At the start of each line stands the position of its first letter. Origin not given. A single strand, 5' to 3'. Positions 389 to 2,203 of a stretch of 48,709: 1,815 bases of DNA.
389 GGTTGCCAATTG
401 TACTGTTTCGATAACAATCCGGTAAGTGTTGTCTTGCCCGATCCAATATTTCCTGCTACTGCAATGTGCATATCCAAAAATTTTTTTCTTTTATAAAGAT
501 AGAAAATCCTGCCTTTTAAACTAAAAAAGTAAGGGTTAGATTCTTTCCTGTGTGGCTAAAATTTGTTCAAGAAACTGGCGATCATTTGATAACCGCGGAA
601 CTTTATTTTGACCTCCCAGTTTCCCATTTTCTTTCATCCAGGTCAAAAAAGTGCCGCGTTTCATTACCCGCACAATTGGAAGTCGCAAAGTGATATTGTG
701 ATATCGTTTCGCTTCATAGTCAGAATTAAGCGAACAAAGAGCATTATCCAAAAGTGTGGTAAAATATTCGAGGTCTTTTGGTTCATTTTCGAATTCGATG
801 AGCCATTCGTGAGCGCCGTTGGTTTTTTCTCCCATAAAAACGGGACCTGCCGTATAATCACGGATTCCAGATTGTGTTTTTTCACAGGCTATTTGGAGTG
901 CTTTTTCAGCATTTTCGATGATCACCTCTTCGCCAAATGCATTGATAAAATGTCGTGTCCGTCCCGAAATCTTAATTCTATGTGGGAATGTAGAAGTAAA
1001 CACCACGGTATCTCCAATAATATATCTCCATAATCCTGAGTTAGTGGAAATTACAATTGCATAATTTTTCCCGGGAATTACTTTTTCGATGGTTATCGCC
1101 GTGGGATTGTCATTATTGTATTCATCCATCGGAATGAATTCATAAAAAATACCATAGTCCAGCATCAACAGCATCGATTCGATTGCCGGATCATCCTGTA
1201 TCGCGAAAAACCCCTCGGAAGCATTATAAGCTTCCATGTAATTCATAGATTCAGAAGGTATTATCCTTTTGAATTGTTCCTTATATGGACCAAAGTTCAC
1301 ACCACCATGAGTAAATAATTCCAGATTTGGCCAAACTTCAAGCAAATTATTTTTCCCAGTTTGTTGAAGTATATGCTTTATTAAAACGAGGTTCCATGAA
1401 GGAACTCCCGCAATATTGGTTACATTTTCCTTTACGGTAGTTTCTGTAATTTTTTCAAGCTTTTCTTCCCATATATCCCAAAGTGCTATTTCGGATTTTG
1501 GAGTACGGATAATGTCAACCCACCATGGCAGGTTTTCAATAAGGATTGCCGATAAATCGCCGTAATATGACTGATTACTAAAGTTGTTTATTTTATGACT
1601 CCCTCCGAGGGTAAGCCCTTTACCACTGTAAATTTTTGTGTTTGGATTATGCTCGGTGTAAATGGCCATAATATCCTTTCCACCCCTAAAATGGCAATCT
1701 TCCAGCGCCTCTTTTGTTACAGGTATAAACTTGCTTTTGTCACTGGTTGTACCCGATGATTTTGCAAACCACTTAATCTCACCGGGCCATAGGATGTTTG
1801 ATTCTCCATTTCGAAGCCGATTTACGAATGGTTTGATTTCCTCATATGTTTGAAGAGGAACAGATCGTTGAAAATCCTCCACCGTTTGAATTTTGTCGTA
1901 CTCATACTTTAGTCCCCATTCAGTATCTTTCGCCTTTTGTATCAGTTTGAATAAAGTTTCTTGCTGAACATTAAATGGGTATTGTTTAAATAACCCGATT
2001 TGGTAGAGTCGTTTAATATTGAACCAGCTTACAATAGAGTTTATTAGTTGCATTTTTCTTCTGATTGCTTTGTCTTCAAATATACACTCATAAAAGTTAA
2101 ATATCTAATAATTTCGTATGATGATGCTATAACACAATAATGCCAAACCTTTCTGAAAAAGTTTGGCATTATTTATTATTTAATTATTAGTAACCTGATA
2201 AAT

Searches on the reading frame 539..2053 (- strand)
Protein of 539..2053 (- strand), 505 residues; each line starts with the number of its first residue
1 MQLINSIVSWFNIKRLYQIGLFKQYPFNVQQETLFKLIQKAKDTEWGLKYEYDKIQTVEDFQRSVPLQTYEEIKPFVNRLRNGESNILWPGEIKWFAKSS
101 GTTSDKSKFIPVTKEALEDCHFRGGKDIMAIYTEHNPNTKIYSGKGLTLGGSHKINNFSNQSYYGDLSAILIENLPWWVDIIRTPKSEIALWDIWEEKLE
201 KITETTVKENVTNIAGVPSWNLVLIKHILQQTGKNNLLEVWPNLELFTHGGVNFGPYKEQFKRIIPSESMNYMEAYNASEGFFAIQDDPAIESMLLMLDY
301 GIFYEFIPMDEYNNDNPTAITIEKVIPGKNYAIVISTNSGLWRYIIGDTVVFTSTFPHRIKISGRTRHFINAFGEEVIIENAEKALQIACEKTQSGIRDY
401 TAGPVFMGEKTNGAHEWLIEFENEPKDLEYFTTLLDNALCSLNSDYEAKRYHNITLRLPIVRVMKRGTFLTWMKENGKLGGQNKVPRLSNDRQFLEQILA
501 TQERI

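Call 89: search_protein_families(library=padloc, alignment_id=A9, max_evalue=0.00001)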
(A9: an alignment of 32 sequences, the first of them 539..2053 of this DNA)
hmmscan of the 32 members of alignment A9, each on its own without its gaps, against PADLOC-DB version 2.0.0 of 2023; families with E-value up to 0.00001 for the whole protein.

A. member 1, window:539-2053:- (505 aa): 0 families

B. families by the number of members that match (of 32 scanned): 5 families
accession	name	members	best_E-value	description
PDLC00734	PycC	1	2.7e-20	Pycsar cyclase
PDLC02369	PycC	1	5.3e-07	-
PDLC04725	PDC-M60B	1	1.2e-06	-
PDLC04340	PDC-M03A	1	6.3e-06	-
PDLC00765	PycC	1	6.9e-06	Pycsar cyclase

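Call 90: search_protein_families(library=pfam, alignment_id=A9, max_evalue=0.00001)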
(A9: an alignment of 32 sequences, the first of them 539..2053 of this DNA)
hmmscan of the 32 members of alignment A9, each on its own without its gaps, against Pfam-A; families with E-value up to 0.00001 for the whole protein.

A. member 1, window:539-2053:- (505 aa): 3 families
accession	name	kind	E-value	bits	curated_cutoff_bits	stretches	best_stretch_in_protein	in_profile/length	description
PF03321.19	GH3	-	6.9e-66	223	23.6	1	16-269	2-303/304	GH3 family N-terminal domain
PF23572.1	GH3_C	-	9.3e-25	88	23.6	1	380-493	1-119/119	GH3 family C-terminal domain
PF23571.1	GH3_M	-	1.9e-19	70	23.6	1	296-365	2-75/75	GH3 family central domain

B. families by the number of members that match (of 32 scanned): 47 families (the first 25 are shown)
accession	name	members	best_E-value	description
PF00072.30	Response_reg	2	7.7e-40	Response regulator receiver domain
PF02518.31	HATPase_c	2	1.3e-27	Histidine kinase-, DNA gyrase B-, and HSP90-like ATPase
PF00512.31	HisKA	2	7.9e-21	His Kinase A (phospho-acceptor) domain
PF02547.20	Queuosine_synth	1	3.8e-131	Queuosine biosynthesis protein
PF02401.23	LYTB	1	5.1e-78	LytB protein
PF02673.24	BacA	1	4.1e-76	Bacitracin resistance protein BacA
PF11028.14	TMEM260-like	1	3.6e-75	Protein O-mannosyl-transferase TMEM260-like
PF01725.21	Ham1p_like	1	2.4e-66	Ham1 family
PF03321.19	GH3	1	6.9e-66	GH3 family N-terminal domain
PF02224.24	Cytidylate_kin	1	7.7e-64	Cytidylate kinase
PF01678.24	DAP_epimerase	1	1.6e-55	Diaminopimelate epimerase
PF00211.25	Guanylate_cyc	1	2e-55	Adenylate and Guanylate cyclase catalytic domain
PF01509.24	TruB_N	1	4.4e-53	TruB family pseudouridylate synthase (N terminal domain)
PF01300.24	Sua5_yciO_yrdC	1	6e-49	Telomere recombination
PF07804.18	HipA_C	1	3.8e-48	HipA-like C-terminal domain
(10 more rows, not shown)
